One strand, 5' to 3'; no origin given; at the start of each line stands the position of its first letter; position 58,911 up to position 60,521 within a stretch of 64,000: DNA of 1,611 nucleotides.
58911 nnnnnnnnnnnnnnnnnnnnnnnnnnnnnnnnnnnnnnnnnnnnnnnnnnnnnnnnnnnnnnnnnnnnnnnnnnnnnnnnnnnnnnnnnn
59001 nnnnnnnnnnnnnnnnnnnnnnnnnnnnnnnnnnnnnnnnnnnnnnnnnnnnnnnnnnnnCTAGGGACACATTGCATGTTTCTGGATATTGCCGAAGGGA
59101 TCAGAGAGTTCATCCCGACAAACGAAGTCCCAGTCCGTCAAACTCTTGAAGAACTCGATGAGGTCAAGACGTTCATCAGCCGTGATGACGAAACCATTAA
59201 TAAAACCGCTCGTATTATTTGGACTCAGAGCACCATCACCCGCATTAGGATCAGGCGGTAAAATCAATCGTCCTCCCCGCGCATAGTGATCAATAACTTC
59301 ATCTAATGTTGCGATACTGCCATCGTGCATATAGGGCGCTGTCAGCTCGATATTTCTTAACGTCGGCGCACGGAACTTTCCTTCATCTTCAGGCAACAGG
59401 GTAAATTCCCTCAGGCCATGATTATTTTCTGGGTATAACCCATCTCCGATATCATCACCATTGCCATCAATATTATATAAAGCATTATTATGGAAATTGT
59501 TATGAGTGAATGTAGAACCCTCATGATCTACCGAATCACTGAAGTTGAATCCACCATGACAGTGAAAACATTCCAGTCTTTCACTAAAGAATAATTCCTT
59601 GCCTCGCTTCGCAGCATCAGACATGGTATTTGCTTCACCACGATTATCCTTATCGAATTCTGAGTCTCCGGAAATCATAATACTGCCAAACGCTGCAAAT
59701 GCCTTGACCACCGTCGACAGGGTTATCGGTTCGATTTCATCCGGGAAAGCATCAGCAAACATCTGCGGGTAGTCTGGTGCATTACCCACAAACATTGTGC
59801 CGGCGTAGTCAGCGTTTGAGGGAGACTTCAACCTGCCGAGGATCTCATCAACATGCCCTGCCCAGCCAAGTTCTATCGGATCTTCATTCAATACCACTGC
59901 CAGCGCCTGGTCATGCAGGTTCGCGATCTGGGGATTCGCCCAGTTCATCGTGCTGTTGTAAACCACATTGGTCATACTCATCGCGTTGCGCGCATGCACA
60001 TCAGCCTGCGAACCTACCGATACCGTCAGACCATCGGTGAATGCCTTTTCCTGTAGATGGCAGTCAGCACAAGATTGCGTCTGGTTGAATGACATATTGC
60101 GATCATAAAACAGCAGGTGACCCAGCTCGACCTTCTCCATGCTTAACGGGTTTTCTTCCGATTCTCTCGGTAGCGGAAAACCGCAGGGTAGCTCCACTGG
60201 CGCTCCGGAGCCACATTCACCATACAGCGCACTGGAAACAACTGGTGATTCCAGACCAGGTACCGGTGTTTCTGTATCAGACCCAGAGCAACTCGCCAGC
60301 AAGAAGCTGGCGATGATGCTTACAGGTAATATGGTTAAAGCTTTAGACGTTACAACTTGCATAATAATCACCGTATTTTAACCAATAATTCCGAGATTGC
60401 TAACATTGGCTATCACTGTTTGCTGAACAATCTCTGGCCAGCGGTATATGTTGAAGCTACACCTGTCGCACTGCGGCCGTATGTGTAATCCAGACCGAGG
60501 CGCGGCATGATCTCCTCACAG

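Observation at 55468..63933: Periplasmic copper island: two MbnH-like di-heme enzymes, an MbnP-like partner, OM beta-barrels, and a shared 31-bp upstream motif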

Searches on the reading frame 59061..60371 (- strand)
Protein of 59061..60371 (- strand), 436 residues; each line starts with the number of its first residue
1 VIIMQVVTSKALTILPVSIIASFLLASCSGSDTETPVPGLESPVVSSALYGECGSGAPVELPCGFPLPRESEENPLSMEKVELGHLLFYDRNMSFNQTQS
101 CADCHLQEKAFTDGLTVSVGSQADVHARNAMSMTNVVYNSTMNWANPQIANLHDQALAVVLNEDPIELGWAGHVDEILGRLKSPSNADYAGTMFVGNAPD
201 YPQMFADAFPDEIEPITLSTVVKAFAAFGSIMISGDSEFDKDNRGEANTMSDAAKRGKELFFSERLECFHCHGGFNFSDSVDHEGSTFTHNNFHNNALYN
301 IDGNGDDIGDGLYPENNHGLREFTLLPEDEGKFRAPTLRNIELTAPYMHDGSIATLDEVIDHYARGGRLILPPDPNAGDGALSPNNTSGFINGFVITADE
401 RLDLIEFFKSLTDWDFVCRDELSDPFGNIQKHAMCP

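Call 5: search_protein_families(library=ncbifam, proteins=[window:59061-60371:-], max_evalue=0.01)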
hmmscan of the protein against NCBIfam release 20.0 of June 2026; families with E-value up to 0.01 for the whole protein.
window:59061-60371:- (436 aa): 8 families
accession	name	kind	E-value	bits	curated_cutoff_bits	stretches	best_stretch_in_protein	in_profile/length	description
TIGR04039.1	MXAN_0977_Heme2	hypoth_equivalog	4.4e-124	413.9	362.85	1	71-426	2-336/336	MbnH family di-heme enzyme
TIGR03791.1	TTQ_mauG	equivalog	6.7e-37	127.3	443.85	1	76-368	1-249/291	tryptophan tryptophylquinone biosynthesis enzyme MauG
TIGR03981.2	SAM_quin_mod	hypoth_equivalog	4.5e-27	95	340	2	214-363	225-358/411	His-Xaa-Ser system-associated MauG-like protein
NF052341.1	hydrazine_gamma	equivalog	2.2e-10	40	625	1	244-362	187-310/339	hydrazine synthase subunit gamma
NF052342.1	hydrazine_BC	exception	1e-07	30.5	1250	1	243-363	537-662/690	hydrazine synthase subunit beta-gamma fusion subunit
NF040606.1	CytoC_perox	subfamily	1.4e-05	24.5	150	1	331-360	424-453/524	di-heme-cytochrome C peroxidase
NF051462.1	RoxC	equivalog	0.009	14.2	900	0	333-365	653-685/812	putative rubber dioxygenase RoxC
TIGR04484.1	thiosulf_SoxA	equivalog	0.0093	15.3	110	0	75-108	102-133/212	sulfur oxidation c-type cytochrome SoxA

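Call 6: search_protein_families(library=pfam, proteins=[window:59061-60371:-], max_evalue=0.01)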
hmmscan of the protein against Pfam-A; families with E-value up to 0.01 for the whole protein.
window:59061-60371:- (436 aa): 3 families
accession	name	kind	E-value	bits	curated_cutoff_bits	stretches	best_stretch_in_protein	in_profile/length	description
PF03150.19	CCP_MauG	-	1.7e-37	129.8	25.6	1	79-247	2-148/149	Di-haem cytochrome c peroxidase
PF21419.2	RoxA-like_Cyt-c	-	2e-05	24.5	26.7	1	334-365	3-34/39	RoxA-like, cytochrome c-like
PF14522.11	Cytochrome_C7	-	0.0058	16.9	24.8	0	94-112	37-55/67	Cytochrome c7 and related cytochrome c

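Call 56: search_solved_structures(query=window:59061-60371:-, max_evalue=0.00001, show_alignments=3)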
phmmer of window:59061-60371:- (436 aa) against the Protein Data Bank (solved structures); distinct sequences matched with E-value up to 0.00001: 28.
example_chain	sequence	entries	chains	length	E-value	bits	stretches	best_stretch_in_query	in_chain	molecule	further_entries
6e1c_A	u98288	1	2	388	1.6e-87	297.2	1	60-426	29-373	Di-heme enzyme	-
2c1u_A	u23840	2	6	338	2e-30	109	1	72-360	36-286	DI-HAEM CYTOCHROME C PEROXIDASE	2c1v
4aao_A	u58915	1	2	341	2.7e-28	102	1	68-360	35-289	CYTOCHROME C551 PEROXIDASE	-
4aal_A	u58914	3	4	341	3.8e-28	101.5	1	68-360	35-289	CYTOCHROME C551 PEROXIDASE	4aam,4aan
1nml_A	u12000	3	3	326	2.1e-27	99.1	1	70-360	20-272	di-haem cytochrome c peroxidase | Cytochrome c peroxidase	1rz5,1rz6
1zzh_A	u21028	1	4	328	1.7e-25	92.8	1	67-364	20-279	cytochrome c peroxidase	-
3hq9_A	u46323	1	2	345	2.2e-25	92.4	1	72-360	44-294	Cytochrome c551 peroxidase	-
3hq8_A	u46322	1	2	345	3.1e-25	91.9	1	72-360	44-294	Cytochrome c551 peroxidase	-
3hq6_A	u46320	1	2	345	3.6e-25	91.7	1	72-360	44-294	Cytochrome c551 peroxidase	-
3hq7_A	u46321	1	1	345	1.8e-24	89.4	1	72-360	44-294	Cytochrome c551 peroxidase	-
9qdt_A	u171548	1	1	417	6.4e-23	84.3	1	72-361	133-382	Probable cytochrome c peroxidase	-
6qkn_A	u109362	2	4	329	1.1e-22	83.5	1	72-362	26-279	Cytochrome-c peroxidase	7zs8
6fu3_A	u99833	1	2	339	1.2e-22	83.4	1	72-361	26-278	Protein CcpR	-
1eb7_A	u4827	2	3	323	5.8e-22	81.2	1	70-278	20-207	CYTOCHROME C551 PEROXIDASE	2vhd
3o5c_A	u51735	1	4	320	6.2e-21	77.8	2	78-274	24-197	Cytochrome c551 peroxidase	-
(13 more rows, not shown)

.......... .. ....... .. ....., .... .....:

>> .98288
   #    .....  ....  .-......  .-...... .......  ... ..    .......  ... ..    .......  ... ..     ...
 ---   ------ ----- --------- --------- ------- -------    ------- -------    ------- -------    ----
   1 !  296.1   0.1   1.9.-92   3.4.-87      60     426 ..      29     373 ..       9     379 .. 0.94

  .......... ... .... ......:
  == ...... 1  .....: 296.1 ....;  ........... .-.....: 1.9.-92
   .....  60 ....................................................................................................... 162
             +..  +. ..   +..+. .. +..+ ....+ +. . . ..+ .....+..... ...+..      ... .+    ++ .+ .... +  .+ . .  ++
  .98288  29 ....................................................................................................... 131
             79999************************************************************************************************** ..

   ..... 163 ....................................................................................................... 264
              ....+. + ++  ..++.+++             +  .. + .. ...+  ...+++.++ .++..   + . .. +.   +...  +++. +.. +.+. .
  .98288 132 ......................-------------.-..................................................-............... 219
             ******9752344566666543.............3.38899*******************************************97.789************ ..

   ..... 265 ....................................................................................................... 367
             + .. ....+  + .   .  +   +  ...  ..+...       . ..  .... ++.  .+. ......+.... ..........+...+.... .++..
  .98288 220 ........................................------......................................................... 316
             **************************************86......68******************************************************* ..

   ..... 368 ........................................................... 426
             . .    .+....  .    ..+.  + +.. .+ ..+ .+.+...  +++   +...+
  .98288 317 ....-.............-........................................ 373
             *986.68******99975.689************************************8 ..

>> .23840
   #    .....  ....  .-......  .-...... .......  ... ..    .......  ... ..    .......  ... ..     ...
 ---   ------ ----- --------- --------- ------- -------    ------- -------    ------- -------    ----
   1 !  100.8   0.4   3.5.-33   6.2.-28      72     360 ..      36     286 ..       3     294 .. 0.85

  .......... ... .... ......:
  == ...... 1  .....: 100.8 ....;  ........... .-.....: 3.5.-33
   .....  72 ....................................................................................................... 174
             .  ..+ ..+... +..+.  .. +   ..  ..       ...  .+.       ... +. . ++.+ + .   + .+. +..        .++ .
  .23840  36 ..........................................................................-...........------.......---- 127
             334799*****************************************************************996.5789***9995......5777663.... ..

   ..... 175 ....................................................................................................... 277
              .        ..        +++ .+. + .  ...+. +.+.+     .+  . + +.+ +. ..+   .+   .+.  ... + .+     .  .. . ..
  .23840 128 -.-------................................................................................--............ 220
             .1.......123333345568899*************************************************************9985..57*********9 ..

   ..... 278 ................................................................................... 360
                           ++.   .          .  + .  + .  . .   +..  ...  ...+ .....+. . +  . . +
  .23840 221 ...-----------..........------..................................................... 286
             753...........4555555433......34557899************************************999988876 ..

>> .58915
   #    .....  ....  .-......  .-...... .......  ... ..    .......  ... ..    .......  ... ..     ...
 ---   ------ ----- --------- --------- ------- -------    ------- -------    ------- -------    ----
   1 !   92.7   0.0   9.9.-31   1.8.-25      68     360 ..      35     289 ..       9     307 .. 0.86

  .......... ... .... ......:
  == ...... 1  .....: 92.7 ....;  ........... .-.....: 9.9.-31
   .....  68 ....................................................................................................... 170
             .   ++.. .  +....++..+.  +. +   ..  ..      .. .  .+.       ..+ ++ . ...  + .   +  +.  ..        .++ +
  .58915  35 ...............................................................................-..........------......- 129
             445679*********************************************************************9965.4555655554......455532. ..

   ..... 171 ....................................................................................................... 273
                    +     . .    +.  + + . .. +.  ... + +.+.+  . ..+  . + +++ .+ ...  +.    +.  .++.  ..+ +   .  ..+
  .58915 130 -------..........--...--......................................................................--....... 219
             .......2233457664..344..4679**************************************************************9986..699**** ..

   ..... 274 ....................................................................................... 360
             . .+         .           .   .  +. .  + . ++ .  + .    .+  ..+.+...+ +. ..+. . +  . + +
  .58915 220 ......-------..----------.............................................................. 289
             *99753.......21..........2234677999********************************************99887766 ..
